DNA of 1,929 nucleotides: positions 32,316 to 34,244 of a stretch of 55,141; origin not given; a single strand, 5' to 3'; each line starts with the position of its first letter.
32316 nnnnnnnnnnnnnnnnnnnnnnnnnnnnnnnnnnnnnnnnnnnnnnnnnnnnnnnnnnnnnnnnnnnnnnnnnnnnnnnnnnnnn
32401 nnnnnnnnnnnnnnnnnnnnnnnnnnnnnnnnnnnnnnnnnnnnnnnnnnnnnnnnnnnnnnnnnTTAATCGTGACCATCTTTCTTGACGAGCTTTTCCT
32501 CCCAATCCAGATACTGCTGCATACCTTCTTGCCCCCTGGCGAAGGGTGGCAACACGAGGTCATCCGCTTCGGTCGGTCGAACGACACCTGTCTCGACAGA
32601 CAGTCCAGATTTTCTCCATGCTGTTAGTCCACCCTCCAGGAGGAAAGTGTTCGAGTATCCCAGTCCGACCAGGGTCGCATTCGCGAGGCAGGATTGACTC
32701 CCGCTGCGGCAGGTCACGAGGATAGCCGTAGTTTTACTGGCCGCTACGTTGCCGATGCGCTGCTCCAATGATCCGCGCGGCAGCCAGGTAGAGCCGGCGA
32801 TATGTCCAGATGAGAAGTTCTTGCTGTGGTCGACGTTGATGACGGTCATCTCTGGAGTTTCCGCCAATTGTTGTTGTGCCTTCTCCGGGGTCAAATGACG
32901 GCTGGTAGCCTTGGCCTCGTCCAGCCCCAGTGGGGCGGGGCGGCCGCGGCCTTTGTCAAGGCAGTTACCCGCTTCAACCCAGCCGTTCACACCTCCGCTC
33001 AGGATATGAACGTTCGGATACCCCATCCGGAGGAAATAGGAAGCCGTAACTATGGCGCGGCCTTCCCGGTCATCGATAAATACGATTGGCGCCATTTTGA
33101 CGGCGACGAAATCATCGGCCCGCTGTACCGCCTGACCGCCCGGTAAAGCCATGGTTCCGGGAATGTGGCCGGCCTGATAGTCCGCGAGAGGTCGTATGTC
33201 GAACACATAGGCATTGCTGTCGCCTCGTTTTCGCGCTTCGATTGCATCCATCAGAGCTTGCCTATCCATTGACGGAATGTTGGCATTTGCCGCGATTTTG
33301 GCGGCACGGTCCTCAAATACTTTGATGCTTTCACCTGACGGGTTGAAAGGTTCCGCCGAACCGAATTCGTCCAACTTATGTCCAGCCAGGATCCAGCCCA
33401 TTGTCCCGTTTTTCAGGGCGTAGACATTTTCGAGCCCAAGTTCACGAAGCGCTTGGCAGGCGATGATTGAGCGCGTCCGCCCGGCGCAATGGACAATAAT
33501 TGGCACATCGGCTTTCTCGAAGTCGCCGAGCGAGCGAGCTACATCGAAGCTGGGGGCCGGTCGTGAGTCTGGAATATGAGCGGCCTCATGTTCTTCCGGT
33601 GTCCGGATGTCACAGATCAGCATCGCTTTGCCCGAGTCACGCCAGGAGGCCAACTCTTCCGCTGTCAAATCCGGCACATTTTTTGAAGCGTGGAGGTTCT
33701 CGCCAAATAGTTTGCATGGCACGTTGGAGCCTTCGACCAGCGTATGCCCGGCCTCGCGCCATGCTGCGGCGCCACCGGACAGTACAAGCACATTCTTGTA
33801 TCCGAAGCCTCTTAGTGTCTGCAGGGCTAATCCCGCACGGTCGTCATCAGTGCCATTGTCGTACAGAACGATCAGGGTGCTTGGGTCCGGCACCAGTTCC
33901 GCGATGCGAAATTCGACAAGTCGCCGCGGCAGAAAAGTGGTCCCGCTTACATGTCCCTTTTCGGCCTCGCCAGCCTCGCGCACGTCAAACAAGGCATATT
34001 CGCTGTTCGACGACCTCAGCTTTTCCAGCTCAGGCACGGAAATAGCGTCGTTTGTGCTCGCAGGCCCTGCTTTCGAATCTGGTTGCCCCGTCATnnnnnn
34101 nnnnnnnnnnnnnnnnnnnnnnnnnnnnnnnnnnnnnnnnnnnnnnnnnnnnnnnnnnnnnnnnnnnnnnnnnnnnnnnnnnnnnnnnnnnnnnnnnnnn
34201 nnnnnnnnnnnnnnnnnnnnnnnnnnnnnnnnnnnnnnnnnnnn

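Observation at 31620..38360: LysR-linked operon coupling a PaaK-type adenylating enzyme to a four-domain rhodanese, with a DszC-like oxygenase, a flavin reductase and an amidohydrolase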

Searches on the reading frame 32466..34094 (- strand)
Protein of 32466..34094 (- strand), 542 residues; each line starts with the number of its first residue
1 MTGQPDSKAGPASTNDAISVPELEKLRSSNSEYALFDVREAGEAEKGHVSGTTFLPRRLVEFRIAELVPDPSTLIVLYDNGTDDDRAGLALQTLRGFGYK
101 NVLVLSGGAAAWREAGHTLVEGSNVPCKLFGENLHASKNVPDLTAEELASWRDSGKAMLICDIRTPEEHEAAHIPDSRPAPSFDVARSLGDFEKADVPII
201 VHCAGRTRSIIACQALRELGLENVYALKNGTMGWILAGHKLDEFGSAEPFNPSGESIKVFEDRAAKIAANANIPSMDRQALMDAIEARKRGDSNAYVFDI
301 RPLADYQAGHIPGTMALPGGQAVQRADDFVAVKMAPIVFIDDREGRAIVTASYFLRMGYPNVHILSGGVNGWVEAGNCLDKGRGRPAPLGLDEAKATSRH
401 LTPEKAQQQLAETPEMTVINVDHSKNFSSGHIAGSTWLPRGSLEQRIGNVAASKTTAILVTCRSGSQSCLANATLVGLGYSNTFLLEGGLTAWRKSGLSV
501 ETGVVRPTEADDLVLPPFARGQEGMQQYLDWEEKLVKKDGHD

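Call 3: search_protein_families(library=pfam, proteins=[window:32466-34094:-], max_evalue=0.001)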
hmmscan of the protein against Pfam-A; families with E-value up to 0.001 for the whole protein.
window:32466-34094:- (542 aa): 1 family
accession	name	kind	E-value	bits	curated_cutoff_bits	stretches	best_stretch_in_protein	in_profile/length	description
PF00581.25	Rhodanese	-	1.5e-55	186.3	22.2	4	144-235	1-100/102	Rhodanese-like domain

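Call 4: search_protein_families(library=ncbifam, proteins=[window:32466-34094:-], max_evalue=0.001)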
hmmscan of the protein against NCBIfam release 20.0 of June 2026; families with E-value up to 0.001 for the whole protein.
window:32466-34094:- (542 aa): 17 families
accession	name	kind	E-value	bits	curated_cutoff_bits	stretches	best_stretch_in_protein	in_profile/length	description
NF006444.0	PRK08762.1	equivalog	4.5e-55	186.9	449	4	392-510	8-124/387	molybdopterin-synthase adenylyltransferase MoeB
NF005902.0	PRK07878.1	equivalog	3e-30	105.4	647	3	395-495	283-383/392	adenylyltransferase/sulfurtransferase MoeZ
NF001195.0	PRK00162.1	equivalog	3e-27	95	102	2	399-498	5-101/108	thiosulfate sulfurtransferase GlpE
NF041203.1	rhodanese_LYCAU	equivalog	9.6e-25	86.7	115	2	397-501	19-124/126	rhodanese-related (seleno)protein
NF045521.1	rhoda_near_glyco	subfamily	9.8e-23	80.6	145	2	136-241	13-115/144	rhodanese homology domain-containing protein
NF005646.0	PRK07411.1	equivalog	7.6e-19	68.1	633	1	135-234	276-379/390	molybdopterin-synthase adenylyltransferase MoeB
NF007627.0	PRK10287.1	equivalog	2.7e-18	66.1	102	2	419-484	24-89/104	thiosulfate sulfurtransferase PspE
TIGR02981.1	phageshock_pspE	exception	9.1e-14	51.6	126.3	1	419-484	22-87/101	thiosulfate sulfurtransferase PspE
NF008557.0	PRK11493.1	equivalog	1.4e-13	50.6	250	0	73-128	88-142/281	3-mercaptopyruvate sulfurtransferase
TIGR03865.1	PQQ_CXXCW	subfamily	8.7e-09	35.5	128.05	0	450-501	111-163/167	PQQ-dependent catabolism-associated CXXCW motif protein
NF045694.1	seleno_TsoB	exception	9.8e-08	30.5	805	0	420-506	77-162/572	rhodanese/DsbD fusion-like selenoprotein TsoB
NF001133.1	PRK00142.1-1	equivalog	4.5e-07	29.7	170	0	391-494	98-204/229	oxygen-dependent tRNA uridine(34) hydroxylase TrhO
NF008750.0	PRK11784.1-2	equivalog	6.1e-06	25.5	241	0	156-184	14-42/346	tRNA 2-selenouridine(34) synthase MnmH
NF033833.0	rhodan_ChrE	equivalog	5.2e-05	23.2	120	0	414-494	18-98/108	rhodanese family chromate resistance protein ChrE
NF040901.1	SeO3_TeO2_ExtH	equivalog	0.00019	20.6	200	0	72-120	130-182/430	selenite/tellurite reduction operon rhodanese-like protein ExtH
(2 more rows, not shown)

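Call 9: find_homologous_proteins(query=window:32466-34094:-, max_evalue=1e-20)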
Query window:32466-34094:- (542 aa): 1597 proteins with E <= 1e-20 among 8000 candidates; the best 120 are listed.
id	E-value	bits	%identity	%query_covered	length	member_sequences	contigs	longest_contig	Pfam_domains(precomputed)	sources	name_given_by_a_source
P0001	0.0e+0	1183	96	100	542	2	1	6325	PF00581.26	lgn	-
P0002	2.7e-281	952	77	99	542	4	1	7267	PF00581.26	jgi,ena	-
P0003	1.0e-212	726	62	96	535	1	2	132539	PF00581.26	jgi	-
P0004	1.2e-209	715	59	97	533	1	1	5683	PF00581.26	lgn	-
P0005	4.8e-205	700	58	98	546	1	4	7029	PF00581.26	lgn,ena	-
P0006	3.6e-196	671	56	95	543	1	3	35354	PF00581.26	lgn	-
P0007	5.6e-194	664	54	100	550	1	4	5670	PF00581.26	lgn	-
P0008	8.7e-167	574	53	95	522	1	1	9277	PF00581.26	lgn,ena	-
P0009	4.0e-154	532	48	96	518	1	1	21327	PF00581.26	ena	-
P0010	2.4e-153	530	49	96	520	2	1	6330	PF00581.26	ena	-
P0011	1.2e-152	527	49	96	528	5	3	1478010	PF00581.26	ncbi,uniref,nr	ncbi:sulfurtransferase [Sneathiella chungangensis]|uniref:Sulfurtransferase n=1 Tax=Sneathiella chun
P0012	9.5e-152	524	49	96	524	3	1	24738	PF00581.26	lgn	-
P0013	2.9e-150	519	49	96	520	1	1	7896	PF00581.26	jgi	-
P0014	1.2e-149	517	48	97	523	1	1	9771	PF00581.26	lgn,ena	-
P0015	8.2e-149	515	46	97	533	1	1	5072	PF00581.26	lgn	-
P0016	2.4e-148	513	48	96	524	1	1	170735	PF00581.26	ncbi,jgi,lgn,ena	jgi:rhodanese-related sulfurtransferase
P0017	6.7e-148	512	47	96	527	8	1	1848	PF00581.26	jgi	-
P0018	4.2e-147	509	47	96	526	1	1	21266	PF00581.26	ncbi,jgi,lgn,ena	-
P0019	1.0e-146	508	46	97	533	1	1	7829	PF00581.26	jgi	-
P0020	1.2e-146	507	47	96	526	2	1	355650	PF00581.26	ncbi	ncbi:MAG: rhodanese-like domain-containing protein [Burkholderiales bacterium]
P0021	1.2e-146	507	48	93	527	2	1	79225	PF00581.26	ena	-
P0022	2.6e-146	506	47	96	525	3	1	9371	PF00581.26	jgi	-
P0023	6.6e-146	505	47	98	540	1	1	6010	PF00581.26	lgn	-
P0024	9.7e-146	505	46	96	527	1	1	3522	PF00581.26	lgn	-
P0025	2.7e-145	503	46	97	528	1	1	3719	PF00581.26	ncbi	-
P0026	3.1e-145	503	46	97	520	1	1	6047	PF00581.26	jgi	jgi:rhodanese-related sulfurtransferase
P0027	4.7e-145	502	49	95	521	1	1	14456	PF00581.26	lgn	-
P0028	9.2e-145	501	46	96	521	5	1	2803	PF00581.26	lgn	-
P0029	1.9e-144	500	46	96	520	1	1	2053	PF00581.26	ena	-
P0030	1.9e-144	500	47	96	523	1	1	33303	PF00581.26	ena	-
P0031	7.8e-144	498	46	96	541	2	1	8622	PF00581.26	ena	-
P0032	8.7e-144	498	46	96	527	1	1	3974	PF00581.26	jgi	jgi:rhodanese-related sulfurtransferase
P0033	1.4e-143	497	46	96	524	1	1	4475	PF00581.26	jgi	jgi:rhodanese-related sulfurtransferase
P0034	1.9e-143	497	47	96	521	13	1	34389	PF00581.26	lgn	-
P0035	5.0e-143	496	47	96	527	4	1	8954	PF00581.26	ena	-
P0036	6.1e-143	495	47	96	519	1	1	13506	PF00581.26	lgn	-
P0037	1.5e-142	494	47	96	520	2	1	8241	PF00581.26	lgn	-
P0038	1.8e-142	494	47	96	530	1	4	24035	PF00581.26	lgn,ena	-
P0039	2.4e-142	493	45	96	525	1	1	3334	PF00581.26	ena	-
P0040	5.5e-142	492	46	97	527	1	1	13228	PF00581.26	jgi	-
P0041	6.5e-142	492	46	96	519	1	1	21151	PF00581.26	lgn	-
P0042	7.7e-142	492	45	96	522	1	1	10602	PF00581.26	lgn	-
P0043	1.2e-141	491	46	96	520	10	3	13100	PF00581.26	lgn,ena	-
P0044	3.7e-141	489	46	96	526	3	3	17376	PF00581.26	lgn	-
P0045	6.7e-141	489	47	96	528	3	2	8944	PF00581.26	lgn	-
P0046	1.2e-140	488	46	96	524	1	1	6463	PF00581.26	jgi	jgi:rhodanese-related sulfurtransferase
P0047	9.1e-140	485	45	96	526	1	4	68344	PF00581.26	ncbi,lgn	-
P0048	1.1e-139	484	46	96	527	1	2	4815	PF00581.26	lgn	-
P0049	1.8e-139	484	47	96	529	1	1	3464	PF00581.26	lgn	-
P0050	5.3e-139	482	46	97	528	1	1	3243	PF00581.26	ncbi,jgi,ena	jgi:rhodanese-related sulfurtransferase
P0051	7.1e-139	482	46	93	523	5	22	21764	PF00581.26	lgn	-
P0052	7.3e-139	482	43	96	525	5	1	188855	PF00581.26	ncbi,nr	ncbi:MAG: hypothetical protein IPO58_08475 [Betaproteobacteria bacterium]|nr:hypothetical protein [B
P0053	1.2e-138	481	45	96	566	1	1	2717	PF00581.26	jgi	-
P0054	1.5e-138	481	44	95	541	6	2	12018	PF00581.26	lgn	-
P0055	1.6e-138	481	46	96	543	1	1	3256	PF00581.26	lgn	-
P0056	2.3e-138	480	46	96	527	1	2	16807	PF00581.26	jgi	-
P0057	3.9e-138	479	45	96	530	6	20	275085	PF00581.26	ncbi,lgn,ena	-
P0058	4.6e-138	479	45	96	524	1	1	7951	PF00581.26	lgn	-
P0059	7.3e-138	478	47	96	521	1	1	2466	PF00581.26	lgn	-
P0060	1.0e-137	478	44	99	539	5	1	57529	PF00581.26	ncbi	-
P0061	1.5e-137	477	46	96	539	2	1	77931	PF00581.26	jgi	jgi:rhodanese-related sulfurtransferase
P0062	2.5e-137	477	45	96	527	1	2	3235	PF00581.26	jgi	jgi:rhodanese-related sulfurtransferase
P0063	2.6e-137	477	44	96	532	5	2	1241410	PF00581.26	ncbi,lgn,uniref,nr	ncbi:hypothetical protein ERD78_04355 [Allopusillimonas soli]|uniref:Rhodanese domain-containing pro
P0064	3.3e-137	476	44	98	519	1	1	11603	PF00581.26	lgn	-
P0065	3.6e-137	476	45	96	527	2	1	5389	PF00581.26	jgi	-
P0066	6.1e-137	475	44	98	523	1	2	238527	PF00581.26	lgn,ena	-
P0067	6.7e-137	475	47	88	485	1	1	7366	PF00581.26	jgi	jgi:rhodanese-related sulfurtransferase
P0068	9.0e-137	475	45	96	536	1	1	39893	PF00581.26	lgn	-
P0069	1.4e-136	474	47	93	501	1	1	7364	PF00581.26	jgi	jgi:rhodanese-related sulfurtransferase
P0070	5.0e-136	472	48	93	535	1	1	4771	PF00581.26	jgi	jgi:rhodanese-related sulfurtransferase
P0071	5.5e-136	472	46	96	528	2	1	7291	PF00581.26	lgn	-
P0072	1.0e-135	471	44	96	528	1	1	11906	PF00581.26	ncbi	-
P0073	1.0e-135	471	44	93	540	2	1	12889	PF00581.26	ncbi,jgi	jgi:rhodanese-related sulfurtransferase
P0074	2.8e-135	470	44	96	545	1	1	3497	PF00581.26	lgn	-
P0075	6.3e-135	469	46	96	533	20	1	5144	PF00581.26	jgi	-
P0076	6.5e-135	469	45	96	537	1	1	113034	PF00581.26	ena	-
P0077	8.1e-135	468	43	96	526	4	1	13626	PF00581.26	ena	-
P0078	9.6e-135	468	46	93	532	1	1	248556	PF00581.26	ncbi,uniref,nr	ncbi:rhodanese-like domain-containing protein [Ferruginivarius sediminum]|uniref:Sulfurtransferase n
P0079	1.6e-134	468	45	96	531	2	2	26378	PF00581.26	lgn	-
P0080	1.6e-134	467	45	94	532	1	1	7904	PF00581.26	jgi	jgi:rhodanese-related sulfurtransferase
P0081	1.7e-134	467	44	97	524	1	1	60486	PF00581.26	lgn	-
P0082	1.8e-134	467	43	98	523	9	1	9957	PF00581.26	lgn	-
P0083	2.5e-134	467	45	96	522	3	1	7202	PF00581.26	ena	-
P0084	3.4e-134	466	44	97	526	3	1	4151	PF00581.26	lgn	-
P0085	6.5e-134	465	46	93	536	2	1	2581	PF00581.26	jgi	-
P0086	6.9e-134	465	44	95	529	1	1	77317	PF00581.26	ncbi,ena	-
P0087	7.8e-134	465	46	96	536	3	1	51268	PF00581.26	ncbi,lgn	ncbi:MAG: rhodanese-like domain-containing protein [Rhodospirillales bacterium]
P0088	1.3e-133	464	44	96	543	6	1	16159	PF00581.26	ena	-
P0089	4.9e-133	463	44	97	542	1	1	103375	PF00581.26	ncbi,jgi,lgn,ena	jgi:rhodanese-related sulfurtransferase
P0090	7.4e-133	462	44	96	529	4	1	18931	PF00581.26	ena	-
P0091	7.5e-133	462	45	96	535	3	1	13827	PF00581.26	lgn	-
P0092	1.7e-132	461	45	96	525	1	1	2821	PF00581.26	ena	-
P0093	1.8e-132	461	45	96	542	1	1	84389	PF00581.26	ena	-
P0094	2.2e-132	460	45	96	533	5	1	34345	PF00581.26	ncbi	ncbi:MAG: rhodanese-like domain-containing protein [Reyranellaceae bacterium]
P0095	3.5e-132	460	44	96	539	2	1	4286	PF00581.26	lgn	-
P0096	3.7e-132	460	45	96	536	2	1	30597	PF00581.26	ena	-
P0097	4.0e-132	460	47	97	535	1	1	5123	PF00581.26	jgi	jgi:rhodanese-related sulfurtransferase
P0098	6.2e-132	459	44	97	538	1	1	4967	PF00581.26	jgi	jgi:rhodanese-related sulfurtransferase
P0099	7.7e-132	459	45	95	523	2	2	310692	PF00581.26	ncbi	ncbi:MAG: rhodanese-like domain-containing protein [Lautropia sp.]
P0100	9.7e-132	458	45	95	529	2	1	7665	PF00581.26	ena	-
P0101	1.2e-131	458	46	97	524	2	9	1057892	PF00581.26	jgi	jgi:rhodanese-related sulfurtransferase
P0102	2.3e-131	457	46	94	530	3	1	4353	PF00581.26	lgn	-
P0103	4.1e-131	456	45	93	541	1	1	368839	PF00581.26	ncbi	-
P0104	6.0e-131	456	46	94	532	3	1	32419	PF00581.26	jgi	jgi:rhodanese-related sulfurtransferase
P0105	7.9e-131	455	42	96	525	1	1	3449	PF00581.26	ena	-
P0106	9.1e-131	455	44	96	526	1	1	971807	PF00581.26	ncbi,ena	-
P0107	3.4e-130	453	45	93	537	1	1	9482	PF00581.26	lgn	-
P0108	8.1e-130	452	42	96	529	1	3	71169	PF00581.26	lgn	-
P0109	2.3e-129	450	45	96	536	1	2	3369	PF00581.26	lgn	-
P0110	2.6e-129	450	45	96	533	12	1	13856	PF00581.26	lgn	-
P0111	2.9e-129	450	43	96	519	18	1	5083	PF00581.26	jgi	jgi:rhodanese-related sulfurtransferase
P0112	4.0e-129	450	42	94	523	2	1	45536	PF00581.26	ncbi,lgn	-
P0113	4.9e-129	449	44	97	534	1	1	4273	PF00581.26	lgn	-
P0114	1.2e-128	448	43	96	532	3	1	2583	PF00581.26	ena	-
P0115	1.6e-128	448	44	97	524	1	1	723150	PF00581.26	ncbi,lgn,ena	-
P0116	4.5e-128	446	44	93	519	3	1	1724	PF00581.26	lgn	-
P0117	5.5e-128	446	46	93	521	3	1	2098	PF00581.26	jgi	jgi:rhodanese-related sulfurtransferase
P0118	5.9e-128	446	45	96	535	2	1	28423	PF00581.26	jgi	jgi:rhodanese-related sulfurtransferase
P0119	1.5e-127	444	44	96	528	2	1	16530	PF00581.26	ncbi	-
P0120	3.2e-127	443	41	96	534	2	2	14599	PF00581.26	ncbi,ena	-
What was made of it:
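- On Four-domain rhodanese family of PDB 1yt8 (3MDO/Msdo-partnered sulfurtransferases): Homologues are 485-566 aa (call 9).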

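Call 10: find_encoding_contigs(protein=P0003, flank=10000, max_places=2)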
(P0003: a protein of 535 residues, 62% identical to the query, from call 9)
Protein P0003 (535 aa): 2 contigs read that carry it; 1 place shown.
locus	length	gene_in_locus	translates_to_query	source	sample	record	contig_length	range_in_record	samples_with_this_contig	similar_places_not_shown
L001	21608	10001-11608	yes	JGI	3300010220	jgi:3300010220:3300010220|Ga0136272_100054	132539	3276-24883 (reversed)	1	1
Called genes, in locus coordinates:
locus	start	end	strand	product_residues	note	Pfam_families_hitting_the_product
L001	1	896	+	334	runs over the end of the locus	PF16868:NMT1_3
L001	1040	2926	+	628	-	PF06808:DctM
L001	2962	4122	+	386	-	PF02771:Acyl-CoA_dh_N, PF02770:Acyl-CoA_dh_M, PF00441:Acyl-CoA_dh_1, PF08028:Acyl-CoA_dh_2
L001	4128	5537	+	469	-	PF03972:MmgE_PrpD_N, PF19305:MmgE_PrpD_C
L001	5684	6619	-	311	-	PF00126:HTH_1, PF03466:LysR_substrate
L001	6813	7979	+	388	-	PF02771:Acyl-CoA_dh_N, PF02770:Acyl-CoA_dh_M, PF00441:Acyl-CoA_dh_1, PF08028:Acyl-CoA_dh_2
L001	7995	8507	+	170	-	PF01613:Flavin_Reduct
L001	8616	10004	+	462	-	PF14535:AMP-binding_C_2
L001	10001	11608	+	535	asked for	PF00581:Rhodanese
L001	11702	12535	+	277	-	PF04909:Amidohydro_2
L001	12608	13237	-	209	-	-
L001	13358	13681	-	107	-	PF09928:DUF2160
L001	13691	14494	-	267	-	PF00528:BPD_transp_1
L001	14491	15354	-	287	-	PF00528:BPD_transp_1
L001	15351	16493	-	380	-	PF00005:ABC_tran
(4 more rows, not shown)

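Call 11: find_encoding_contigs(protein=P0006, flank=10000, max_places=2)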
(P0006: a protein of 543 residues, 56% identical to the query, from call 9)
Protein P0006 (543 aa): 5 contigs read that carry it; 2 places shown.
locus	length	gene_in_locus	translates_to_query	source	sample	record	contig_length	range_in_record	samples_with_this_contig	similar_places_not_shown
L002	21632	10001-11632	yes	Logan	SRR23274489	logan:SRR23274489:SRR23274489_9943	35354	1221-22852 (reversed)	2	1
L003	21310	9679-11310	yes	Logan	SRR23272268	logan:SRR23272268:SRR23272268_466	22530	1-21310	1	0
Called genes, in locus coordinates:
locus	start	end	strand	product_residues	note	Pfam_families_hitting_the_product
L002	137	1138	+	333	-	PF16868:NMT1_3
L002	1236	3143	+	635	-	PF06808:DctM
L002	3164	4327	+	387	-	PF02771:Acyl-CoA_dh_N, PF02770:Acyl-CoA_dh_M, PF00441:Acyl-CoA_dh_1, PF08028:Acyl-CoA_dh_2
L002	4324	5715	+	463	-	PF03972:MmgE_PrpD_N, PF19305:MmgE_PrpD_C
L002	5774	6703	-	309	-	PF00126:HTH_1, PF03466:LysR_substrate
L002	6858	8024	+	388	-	PF02771:Acyl-CoA_dh_N, PF02770:Acyl-CoA_dh_M, PF00441:Acyl-CoA_dh_1, PF08028:Acyl-CoA_dh_2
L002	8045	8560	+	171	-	PF01613:Flavin_Reduct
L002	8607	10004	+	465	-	PF14535:AMP-binding_C_2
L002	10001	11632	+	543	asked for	PF00581:Rhodanese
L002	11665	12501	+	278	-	PF04909:Amidohydro_2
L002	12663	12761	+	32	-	-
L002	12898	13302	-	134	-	-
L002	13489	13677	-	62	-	-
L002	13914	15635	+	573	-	PF13304:AAA_21, PF13175:AAA_15 (weak)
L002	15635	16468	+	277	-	-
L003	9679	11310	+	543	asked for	PF00581:Rhodanese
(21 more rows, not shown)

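Call 12: find_encoding_contigs(protein=P0011, flank=10000, max_places=2)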
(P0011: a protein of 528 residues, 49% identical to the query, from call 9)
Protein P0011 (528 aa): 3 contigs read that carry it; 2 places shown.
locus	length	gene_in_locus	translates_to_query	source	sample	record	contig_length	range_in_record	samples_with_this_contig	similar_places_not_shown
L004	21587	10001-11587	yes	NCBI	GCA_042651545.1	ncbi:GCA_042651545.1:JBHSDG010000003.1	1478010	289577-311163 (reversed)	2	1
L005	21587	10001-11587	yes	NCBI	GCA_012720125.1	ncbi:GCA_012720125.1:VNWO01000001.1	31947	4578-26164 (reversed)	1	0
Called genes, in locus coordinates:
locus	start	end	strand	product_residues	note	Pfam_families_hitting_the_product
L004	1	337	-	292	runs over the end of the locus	PF00528:BPD_transp_1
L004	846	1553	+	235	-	PF00665:rve (weak), PF13610:DDE_Tnp_IS240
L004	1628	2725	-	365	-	PF02515:CoA_transf_3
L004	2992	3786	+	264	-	PF00106:adh_short, PF08659:KR (weak), PF13561:adh_short_C2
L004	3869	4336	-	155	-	PF01613:Flavin_Reduct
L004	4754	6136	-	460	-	PF00392:GntR, PF00155:Aminotran_1_2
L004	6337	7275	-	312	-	PF00126:HTH_1, PF03466:LysR_substrate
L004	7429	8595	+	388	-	PF02771:Acyl-CoA_dh_N, PF02770:Acyl-CoA_dh_M, PF00441:Acyl-CoA_dh_1, PF08028:Acyl-CoA_dh_2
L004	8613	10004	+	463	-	PF14535:AMP-binding_C_2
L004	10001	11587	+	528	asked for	PF00581:Rhodanese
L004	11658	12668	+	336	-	PF16868:NMT1_3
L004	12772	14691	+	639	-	PF06808:DctM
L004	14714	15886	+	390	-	PF02771:Acyl-CoA_dh_N, PF02770:Acyl-CoA_dh_M, PF00441:Acyl-CoA_dh_1, PF08028:Acyl-CoA_dh_2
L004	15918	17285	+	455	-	PF03972:MmgE_PrpD_N, PF19305:MmgE_PrpD_C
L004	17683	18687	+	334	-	PF03601:Cons_hypoth698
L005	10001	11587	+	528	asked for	PF00581:Rhodanese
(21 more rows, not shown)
